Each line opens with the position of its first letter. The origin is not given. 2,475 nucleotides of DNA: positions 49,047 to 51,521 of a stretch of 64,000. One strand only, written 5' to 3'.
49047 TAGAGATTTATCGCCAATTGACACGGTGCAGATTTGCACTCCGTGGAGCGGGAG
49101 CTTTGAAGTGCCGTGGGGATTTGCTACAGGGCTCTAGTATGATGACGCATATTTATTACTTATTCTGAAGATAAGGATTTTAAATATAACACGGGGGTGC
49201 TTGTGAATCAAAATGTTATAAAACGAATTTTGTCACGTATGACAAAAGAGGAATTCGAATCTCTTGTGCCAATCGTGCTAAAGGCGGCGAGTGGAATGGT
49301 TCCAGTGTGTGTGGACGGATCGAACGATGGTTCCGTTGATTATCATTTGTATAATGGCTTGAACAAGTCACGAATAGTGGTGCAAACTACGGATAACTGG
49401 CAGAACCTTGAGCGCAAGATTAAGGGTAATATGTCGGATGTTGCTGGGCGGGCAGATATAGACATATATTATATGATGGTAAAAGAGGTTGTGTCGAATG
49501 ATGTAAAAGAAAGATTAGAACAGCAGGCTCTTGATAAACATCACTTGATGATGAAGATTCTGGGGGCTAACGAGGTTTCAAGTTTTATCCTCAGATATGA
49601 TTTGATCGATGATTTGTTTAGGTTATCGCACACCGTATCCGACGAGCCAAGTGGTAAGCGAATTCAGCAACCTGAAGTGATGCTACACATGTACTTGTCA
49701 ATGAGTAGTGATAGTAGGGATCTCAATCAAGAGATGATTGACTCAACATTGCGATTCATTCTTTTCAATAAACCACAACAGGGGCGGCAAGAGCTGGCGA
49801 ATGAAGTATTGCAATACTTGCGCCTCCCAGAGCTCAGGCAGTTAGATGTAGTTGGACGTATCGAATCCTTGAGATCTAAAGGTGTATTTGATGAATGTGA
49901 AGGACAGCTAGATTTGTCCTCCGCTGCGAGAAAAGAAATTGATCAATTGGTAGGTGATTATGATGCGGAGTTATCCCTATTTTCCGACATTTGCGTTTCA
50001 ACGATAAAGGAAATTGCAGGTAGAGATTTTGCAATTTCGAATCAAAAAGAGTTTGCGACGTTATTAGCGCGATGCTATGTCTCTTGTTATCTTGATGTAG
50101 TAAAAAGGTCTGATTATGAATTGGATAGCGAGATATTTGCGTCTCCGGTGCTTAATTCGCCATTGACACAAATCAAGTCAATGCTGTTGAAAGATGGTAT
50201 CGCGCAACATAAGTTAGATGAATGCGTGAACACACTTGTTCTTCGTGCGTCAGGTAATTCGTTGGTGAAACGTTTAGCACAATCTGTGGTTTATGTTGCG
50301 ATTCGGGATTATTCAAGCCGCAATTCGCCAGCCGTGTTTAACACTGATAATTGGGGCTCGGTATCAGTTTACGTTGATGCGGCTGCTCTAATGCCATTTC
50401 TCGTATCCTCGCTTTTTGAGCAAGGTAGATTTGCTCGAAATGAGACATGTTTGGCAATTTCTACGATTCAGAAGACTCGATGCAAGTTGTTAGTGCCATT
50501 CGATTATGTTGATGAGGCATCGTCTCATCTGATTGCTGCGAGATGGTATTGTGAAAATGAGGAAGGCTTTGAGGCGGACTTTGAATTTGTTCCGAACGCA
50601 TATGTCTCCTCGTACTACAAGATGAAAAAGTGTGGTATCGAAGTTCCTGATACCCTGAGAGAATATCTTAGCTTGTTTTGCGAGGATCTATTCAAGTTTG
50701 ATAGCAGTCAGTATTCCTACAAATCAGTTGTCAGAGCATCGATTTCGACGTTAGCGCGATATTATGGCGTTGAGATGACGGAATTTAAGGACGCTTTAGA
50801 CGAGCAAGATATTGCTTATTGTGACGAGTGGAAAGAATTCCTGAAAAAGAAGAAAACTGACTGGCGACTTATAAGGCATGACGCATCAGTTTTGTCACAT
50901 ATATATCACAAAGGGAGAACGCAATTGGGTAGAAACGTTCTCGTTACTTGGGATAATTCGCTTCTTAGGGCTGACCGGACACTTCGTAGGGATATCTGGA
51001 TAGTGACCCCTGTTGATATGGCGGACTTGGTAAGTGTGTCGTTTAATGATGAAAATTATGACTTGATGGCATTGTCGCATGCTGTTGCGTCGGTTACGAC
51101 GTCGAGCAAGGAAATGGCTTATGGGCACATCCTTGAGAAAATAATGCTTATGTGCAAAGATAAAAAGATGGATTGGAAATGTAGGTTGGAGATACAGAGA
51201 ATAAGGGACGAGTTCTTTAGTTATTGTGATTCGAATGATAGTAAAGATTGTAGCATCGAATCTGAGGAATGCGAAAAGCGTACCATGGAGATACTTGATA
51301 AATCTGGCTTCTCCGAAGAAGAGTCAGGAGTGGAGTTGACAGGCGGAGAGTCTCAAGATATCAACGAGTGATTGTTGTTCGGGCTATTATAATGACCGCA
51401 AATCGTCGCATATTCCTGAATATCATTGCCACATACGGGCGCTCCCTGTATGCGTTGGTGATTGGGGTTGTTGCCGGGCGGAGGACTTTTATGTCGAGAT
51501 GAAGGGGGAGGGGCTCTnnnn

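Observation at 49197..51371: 724-aa single-gene candidate immune effector: REase-like head, wHTH-like middle, PIN-like tail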

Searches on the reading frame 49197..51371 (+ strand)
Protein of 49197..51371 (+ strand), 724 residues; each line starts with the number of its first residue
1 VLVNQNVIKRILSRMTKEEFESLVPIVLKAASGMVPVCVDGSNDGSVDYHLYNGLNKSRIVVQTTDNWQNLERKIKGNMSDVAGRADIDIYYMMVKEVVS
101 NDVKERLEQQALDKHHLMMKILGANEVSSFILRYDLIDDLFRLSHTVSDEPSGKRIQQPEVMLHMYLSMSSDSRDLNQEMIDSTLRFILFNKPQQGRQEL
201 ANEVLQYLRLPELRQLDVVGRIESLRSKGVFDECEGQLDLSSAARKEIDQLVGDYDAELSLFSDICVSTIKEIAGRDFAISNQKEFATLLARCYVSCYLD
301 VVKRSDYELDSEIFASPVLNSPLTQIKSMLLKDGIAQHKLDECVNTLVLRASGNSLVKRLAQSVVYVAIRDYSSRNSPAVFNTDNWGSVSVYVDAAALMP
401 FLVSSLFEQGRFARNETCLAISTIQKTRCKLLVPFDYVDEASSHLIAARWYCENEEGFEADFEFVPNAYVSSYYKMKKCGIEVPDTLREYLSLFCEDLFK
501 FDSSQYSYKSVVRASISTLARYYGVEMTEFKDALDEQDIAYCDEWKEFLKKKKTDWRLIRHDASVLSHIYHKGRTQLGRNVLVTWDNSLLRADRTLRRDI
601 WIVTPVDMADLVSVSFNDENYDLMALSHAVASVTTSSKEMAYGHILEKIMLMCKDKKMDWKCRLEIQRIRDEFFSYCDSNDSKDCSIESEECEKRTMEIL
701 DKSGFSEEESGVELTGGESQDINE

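Call 3: search_protein_families(library=pfam, proteins=[window:49197-51371:+], max_evalue=1)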
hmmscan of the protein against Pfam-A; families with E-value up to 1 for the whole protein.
window:49197-51371:+ (724 aa): 3 families
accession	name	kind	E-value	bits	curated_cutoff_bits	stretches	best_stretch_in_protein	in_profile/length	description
PF04471.18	Mrr_cat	-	0.051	14.1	21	1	13-64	2-54/115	Restriction endonuclease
PF00508.23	PPV_E2_N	-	0.059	13.2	27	1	532-628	9-99/200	E2 (early) protein, N terminal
PF08367.16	M16C_assoc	-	0.072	12.7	25.3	1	469-510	97-134/252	Peptidase M16C associated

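Call 4: search_protein_families(library=padloc, proteins=[window:49197-51371:+], max_evalue=1)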
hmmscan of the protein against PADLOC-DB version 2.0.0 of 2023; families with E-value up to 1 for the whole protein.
window:49197-51371:+ (724 aa): 0 families

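Call 5: search_protein_families(library=ncbifam, proteins=[window:49197-51371:+], max_evalue=1)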
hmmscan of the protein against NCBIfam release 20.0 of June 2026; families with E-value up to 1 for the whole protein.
window:49197-51371:+ (724 aa): 1 family
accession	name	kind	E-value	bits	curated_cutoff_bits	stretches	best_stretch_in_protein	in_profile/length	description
NF001240.0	PRK00216.1-1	equivalog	0.062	12.3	378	1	567-639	78-152/251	bifunctional demethylmenaquinone methyltransferase/2-methoxy-6-polyprenyl-1,4-benzoquinol methylase UbiE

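Call 6: find_homologous_proteins(query=window:49197-51371:+, max_evalue=0.001)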
Query window:49197-51371:+ (724 aa): 3 proteins with E <= 0.001 among 8000 candidates.
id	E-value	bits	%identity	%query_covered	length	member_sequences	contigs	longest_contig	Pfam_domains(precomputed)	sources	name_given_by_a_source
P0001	0.0e+0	1555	100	95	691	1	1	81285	-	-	-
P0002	5.0e-221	754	49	98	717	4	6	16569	-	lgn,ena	-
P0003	1.9e-219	749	50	97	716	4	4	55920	-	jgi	-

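Call 8: search_solved_structures(query=window:49197-51371:+, max_evalue=10)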
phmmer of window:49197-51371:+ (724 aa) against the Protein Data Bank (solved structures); distinct sequences matched with E-value up to 10: 7.
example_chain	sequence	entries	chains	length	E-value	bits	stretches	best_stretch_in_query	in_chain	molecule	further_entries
9w2t_b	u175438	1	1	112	0.047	15.3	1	455-551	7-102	ATP synthase peripheral stalk subunit b, mitochondrial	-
2cly_A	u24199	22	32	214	0.1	14.1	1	455-555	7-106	ATP SYNTHASE B CHAIN, MITOCHONDRIAL | ATP synthase F(0) complex subunit B1, mitochondrial | ATP synthase peripheral stalk subunit b, mitochondrial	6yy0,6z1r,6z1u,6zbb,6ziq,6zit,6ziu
6tt7_K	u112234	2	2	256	0.13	13.8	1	455-556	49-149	ATP synthase subunit b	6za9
8xyl_B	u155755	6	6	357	0.14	13.7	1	639-712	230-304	Methyltransferase MT, putative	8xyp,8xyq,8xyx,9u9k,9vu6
9vpb_Ab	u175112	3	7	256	0.16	13.5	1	455-555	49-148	ATP synthase peripheral stalk subunit b, mitochondrial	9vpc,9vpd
8bd7_B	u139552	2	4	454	0.45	12.1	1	455-504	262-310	Osm-6-like protein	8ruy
9ndj_H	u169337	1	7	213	1.6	10.2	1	19-62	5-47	ATP-dependent Clp protease proteolytic subunit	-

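Call 10: find_encoding_contigs(protein=P0002, flank=10000)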
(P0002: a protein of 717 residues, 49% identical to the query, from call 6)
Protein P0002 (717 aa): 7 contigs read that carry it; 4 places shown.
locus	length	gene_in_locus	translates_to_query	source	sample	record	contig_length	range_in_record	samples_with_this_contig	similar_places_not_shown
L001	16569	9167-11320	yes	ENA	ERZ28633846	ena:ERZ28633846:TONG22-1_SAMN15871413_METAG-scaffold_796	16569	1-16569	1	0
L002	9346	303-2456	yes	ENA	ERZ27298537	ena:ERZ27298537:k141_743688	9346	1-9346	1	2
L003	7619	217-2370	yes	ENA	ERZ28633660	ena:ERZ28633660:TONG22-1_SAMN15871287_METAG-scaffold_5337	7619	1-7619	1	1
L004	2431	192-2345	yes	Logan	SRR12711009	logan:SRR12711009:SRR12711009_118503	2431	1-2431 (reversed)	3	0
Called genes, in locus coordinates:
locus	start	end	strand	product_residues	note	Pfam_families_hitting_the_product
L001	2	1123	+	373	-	?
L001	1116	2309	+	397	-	PF00534:Glycos_transf_1, PF13692:Glyco_trans_1_4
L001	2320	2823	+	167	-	PF00132:Hexapep (weak)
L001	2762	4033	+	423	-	PF20706:GT4-conflict (weak), PF00534:Glycos_transf_1, PF13692:Glyco_trans_1_4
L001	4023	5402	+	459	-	-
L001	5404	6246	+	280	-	-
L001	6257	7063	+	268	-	PF04794:YdjC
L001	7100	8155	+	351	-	PF13439:Glyco_transf_4, PF13579:Glyco_trans_4_4, PF20706:GT4-conflict, PF00534:Glycos_transf_1, PF13692:Glyco_trans_1_4, PF13524:Glyco_trans_1_2 (weak)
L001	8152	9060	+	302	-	PF00535:Glycos_transf_2 (weak)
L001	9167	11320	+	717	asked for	-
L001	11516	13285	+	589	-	PF00005:ABC_tran (faint), PF02463:SMC_N (faint), PF13304:AAA_21, PF13175:AAA_15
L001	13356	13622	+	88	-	-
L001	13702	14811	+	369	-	PF14253:AbiH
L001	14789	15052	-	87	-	-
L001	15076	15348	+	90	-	PF04221:RelB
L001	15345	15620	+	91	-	PF15738:YafQ_toxin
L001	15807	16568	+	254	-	?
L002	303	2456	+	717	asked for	-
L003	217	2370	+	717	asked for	-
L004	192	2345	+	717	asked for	-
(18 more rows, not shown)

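Call 11: find_encoding_contigs(protein=P0003, flank=10000)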
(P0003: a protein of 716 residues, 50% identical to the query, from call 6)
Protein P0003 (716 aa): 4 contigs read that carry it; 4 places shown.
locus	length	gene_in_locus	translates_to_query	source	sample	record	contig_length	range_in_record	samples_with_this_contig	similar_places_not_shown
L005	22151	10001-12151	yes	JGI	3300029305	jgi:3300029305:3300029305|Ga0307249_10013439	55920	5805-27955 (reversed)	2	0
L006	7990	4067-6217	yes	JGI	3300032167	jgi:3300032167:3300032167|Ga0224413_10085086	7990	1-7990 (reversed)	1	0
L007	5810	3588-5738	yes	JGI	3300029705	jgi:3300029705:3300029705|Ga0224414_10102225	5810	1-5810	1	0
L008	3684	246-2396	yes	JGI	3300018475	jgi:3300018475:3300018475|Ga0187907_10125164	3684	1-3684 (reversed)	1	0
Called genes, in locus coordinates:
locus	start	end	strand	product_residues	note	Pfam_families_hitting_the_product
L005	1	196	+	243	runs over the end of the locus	PF01522:Polysacc_deac_1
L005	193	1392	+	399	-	PF00534:Glycos_transf_1, PF13692:Glyco_trans_1_4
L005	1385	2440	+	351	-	PF01757:Acyl_transf_3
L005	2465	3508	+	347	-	PF01757:Acyl_transf_3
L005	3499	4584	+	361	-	PF13439:Glyco_transf_4, PF13579:Glyco_trans_4_4, PF20706:GT4-conflict, PF00534:Glycos_transf_1, PF13692:Glyco_trans_1_4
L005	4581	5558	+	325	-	PF01073:3Beta_HSD, PF01370:Epimerase, PF02719:Polysacc_synt_2, PF04321:RmlD_sub_bind, PF05368:NmrA, PF07993:NAD_binding_4 (faint), PF13460:NAD_binding_10, PF16363:GDP_Man_Dehyd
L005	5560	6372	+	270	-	PF00535:Glycos_transf_2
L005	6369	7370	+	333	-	PF09587:PGA_cap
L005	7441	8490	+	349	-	PF14022:DUF4238 (faint)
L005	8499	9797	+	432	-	-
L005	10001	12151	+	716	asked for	-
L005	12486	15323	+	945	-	PF00078:RVT_1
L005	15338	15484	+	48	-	-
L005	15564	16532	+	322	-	PF01757:Acyl_transf_3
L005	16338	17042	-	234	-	-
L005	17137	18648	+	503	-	PF02661:Fic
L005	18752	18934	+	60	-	-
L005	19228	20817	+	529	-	PF09820:AAA-ATPase_like, PF08011:PDDEXK_9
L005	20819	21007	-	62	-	-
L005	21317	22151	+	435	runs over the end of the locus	PF13175:AAA_15 (faint), PF13304:AAA_21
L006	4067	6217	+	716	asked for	-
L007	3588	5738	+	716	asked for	-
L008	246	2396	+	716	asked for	-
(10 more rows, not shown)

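Call 15: find_related_loci(query=A1, collection=genome_contigs, flank=10000)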
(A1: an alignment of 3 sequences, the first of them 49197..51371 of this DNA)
Query A1 (724 aa) in genome_contigs; peptide patterns used: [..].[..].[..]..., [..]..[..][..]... (x = any residue, [..] = any of these).
214 stretches matched a pattern, but none encodes a relative of the query by tblastn (E <= 1e-3).

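Call 16: search_protein_families(library=phrogs, proteins=[window:49197-51371:+], max_evalue=1)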
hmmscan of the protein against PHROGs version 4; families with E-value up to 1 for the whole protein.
window:49197-51371:+ (724 aa): 2 families
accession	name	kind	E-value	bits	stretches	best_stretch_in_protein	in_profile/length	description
phrog_9731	-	unknown function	0.16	13.1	0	451-490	100-140/169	-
phrog_11525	-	unknown function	0.26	12.1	0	588-622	21-55/86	-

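Call 23: predict_structure(alignment_id=A1)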
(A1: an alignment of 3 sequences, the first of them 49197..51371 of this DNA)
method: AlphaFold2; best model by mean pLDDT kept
length: 724 residues; sequences in the alignment: 3
mean_pLDDT: 43.9   pTM: 0.28
mean pLDDT of the five models: 43.9, 40.2, 39.8, 37.5, 37.2
residues with pLDDT >= 90: 0; 70-90: 91; 50-70: 148; < 50: 485
segments of 3 or more residues with pLDDT < 50: 1-180, 298-320, 355-397, 407-434, 502-507, 528-724
pLDDT, mean of each block of 10 residues (from residue 1): 27 33 30 25 29 26 29 36 32 29 27 26 27 29 25 26 30 37 63 77 66 71 74 75 63 57 76 78 64 51 33 38 72 79 69 49 39 30 31 46 48 30 40 50 63 62 57 63 73 68 47 65 52 33 36 28 32 32 33 29 29 24 27 27 34 34 43 44 40 43 34 26 30
secondary structure, 60 per line:
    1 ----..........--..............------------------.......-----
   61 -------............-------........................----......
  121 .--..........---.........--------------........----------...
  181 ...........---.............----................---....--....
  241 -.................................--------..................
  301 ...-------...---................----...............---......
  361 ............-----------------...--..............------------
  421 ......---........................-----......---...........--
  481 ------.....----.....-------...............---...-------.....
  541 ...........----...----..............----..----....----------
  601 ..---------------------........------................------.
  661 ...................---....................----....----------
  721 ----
elements in order (helices of 4 or more, strands of 3 or more residues): H5-14 H17-30 H49-55 H68-79 H87-110 H115-121 H124-133 H137-145 H160-167 H178-191 H197-207 H212-227 E231-234 E237-240 H242-274 H283-303 H317-332 H337-351 H355-372 E390-392 H395-408 H421-426 E430-434 H435-453 H459-464 H468-478 H487-491 H496-500 H508-522 E526-528 H536-551 H563-576 H587-590 H624-631 H638-653 H660-679 H683-702 H707-710

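Call 26: search_protein_representatives(alignment_id=A1)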
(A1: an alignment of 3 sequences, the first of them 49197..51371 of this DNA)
Query: 3 sequences, 719 profile positions. Proteins with E-value up to 0.001 (for the whole library): 252; up to 1e-10: 177; up to 1e-30: 70. The best 150 are listed.
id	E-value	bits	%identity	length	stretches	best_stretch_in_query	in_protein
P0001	0.0e+00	1311.8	-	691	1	34-719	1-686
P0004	8.5e-114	397.7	-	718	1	3-711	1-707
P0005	8.8e-100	351.4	-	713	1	3-707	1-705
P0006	2.0e-98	346.9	-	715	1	6-687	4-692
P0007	1.3e-90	321.1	-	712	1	3-685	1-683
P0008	4.9e-86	306.0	-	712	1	25-681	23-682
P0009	9.3e-86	305.0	-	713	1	4-679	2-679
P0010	9.4e-84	298.4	-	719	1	3-681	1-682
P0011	5.6e-83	295.8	-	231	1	498-717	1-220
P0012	2.9e-79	283.6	-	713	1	11-683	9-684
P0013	3.9e-79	283.1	-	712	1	5-698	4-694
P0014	1.8e-78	280.9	-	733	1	7-683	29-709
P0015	8.3e-77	275.4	-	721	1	6-684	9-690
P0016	2.3e-76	273.9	-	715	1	4-682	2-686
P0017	1.6e-75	271.2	-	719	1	3-681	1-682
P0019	4.4e-72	259.8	-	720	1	7-696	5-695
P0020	1.4e-71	258.1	-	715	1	8-690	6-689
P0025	1.9e-67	244.5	-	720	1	5-677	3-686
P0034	9.4e-55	202.5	-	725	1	4-677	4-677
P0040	6.7e-50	186.5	-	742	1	2-705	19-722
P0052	2.7e-44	167.9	-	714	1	1-682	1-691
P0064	3.2e-36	141.3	-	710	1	7-695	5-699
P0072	7.4e-32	126.8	-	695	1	39-675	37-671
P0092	4.0e-24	101.3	-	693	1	40-676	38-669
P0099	8.8e-22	93.5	-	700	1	38-685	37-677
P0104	3.3e-20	88.3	-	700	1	40-686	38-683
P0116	1.6e-17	79.5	-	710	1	10-680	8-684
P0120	6.3e-17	77.5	-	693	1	36-620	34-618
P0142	1.4e-14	69.8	-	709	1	40-684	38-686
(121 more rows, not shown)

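Call 30: search_solved_structures(query=A2, max_evalue=10, show_alignments=3)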
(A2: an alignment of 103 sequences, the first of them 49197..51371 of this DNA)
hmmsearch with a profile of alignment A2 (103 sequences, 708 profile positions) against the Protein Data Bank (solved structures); distinct sequences matched with E-value up to 10: 20.
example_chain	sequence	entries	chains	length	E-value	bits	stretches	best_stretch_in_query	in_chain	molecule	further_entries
3o6b_B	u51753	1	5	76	0.0076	17.7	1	177-237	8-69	Cell division control protein 53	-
3o2p_E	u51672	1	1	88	0.011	17.2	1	177-237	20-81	Cell division control protein 53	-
7bqr_A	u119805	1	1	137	0.044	15.2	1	260-356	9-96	Mussoc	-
5iq5_A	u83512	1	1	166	0.11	13.8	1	396-435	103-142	Macro domain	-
4n21_A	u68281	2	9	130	0.13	13.6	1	248-335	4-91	GP2 Ectodomain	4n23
9kns_A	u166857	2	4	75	0.2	13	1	501-554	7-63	Protein Hook homolog 3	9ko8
9s1g_A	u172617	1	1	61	0.4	12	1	322-364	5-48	DBL6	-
9k89_A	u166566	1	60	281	0.45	11.8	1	249-354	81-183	Cage-i53-Zn1-HEHE-6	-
9zrb_A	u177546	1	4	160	0.94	10.8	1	397-435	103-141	Polyprotein P1234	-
9tdq_C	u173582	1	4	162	0.96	10.8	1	397-435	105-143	Non-structural protein 3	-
7h6j_A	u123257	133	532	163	0.96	10.7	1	397-435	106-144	Non-structural protein 3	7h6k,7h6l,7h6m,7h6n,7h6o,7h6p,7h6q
9zra_A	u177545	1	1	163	0.97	10.7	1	397-435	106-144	Polyprotein P1234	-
9yhc_A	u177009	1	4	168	1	10.7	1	397-435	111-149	Non-structural protein 3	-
3gpg_A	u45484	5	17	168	1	10.7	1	397-435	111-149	Non-structural protein 3 | Non-structural polyprotein 3 | Polyprotein P1234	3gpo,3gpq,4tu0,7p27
9yhd_A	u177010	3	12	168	1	10.7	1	397-435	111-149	Non-structural protein 3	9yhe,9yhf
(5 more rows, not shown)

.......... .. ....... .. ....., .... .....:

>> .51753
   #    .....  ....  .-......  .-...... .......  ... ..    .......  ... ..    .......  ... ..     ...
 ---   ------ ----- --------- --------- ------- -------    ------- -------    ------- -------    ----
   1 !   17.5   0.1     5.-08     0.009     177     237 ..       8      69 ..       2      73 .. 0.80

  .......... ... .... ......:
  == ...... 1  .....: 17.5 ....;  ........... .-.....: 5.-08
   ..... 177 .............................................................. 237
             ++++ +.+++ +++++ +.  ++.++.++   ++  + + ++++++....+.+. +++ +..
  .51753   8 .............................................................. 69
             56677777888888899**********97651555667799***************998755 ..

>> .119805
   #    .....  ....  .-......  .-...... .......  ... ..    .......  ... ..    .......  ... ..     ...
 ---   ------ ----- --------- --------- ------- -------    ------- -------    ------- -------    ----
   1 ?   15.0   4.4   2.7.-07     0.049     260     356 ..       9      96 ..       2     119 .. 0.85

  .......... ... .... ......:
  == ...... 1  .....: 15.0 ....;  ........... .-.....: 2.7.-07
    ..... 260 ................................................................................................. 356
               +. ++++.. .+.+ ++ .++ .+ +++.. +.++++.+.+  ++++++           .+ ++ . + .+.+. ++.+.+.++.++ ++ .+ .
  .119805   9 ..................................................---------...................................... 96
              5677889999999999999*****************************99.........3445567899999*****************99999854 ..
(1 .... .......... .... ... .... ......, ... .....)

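Call 32: search_protein_families(library=pfam, alignment_id=A3, max_evalue=0.01)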
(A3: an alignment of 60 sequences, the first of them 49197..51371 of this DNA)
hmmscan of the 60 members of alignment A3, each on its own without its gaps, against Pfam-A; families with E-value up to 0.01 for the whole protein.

A. member 1, window:49197-51371:+ (724 aa): 0 families

B. families by the number of members that match (of 60 scanned): 6 families
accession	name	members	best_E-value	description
PF04471.18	Mrr_cat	19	1.7e-05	Restriction endonuclease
PF23280.1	TPR_26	1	0.0045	Fungal tetratrico peptide repeats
PF17191.10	RecG_wedge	1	0.0049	RecG wedge domain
PF22722.2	NA-iREase1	1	0.0051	NACHT-associated inactive Restriction Endonuclease 1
PF00972.25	Flavi_NS5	1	0.0053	Flavivirus RNA-directed RNA polymerase, fingers and palm domains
PF11639.14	HapK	1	0.0054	REDY-like protein HapK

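Call 36: find_encoding_contigs(protein=P0004, flank=10000, max_places=3)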
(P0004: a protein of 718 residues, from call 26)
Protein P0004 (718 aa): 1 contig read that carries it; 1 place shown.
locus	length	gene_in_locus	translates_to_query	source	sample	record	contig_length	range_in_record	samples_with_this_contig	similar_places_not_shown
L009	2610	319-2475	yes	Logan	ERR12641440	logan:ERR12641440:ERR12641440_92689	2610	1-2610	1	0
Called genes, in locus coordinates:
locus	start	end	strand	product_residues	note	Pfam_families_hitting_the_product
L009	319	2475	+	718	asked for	-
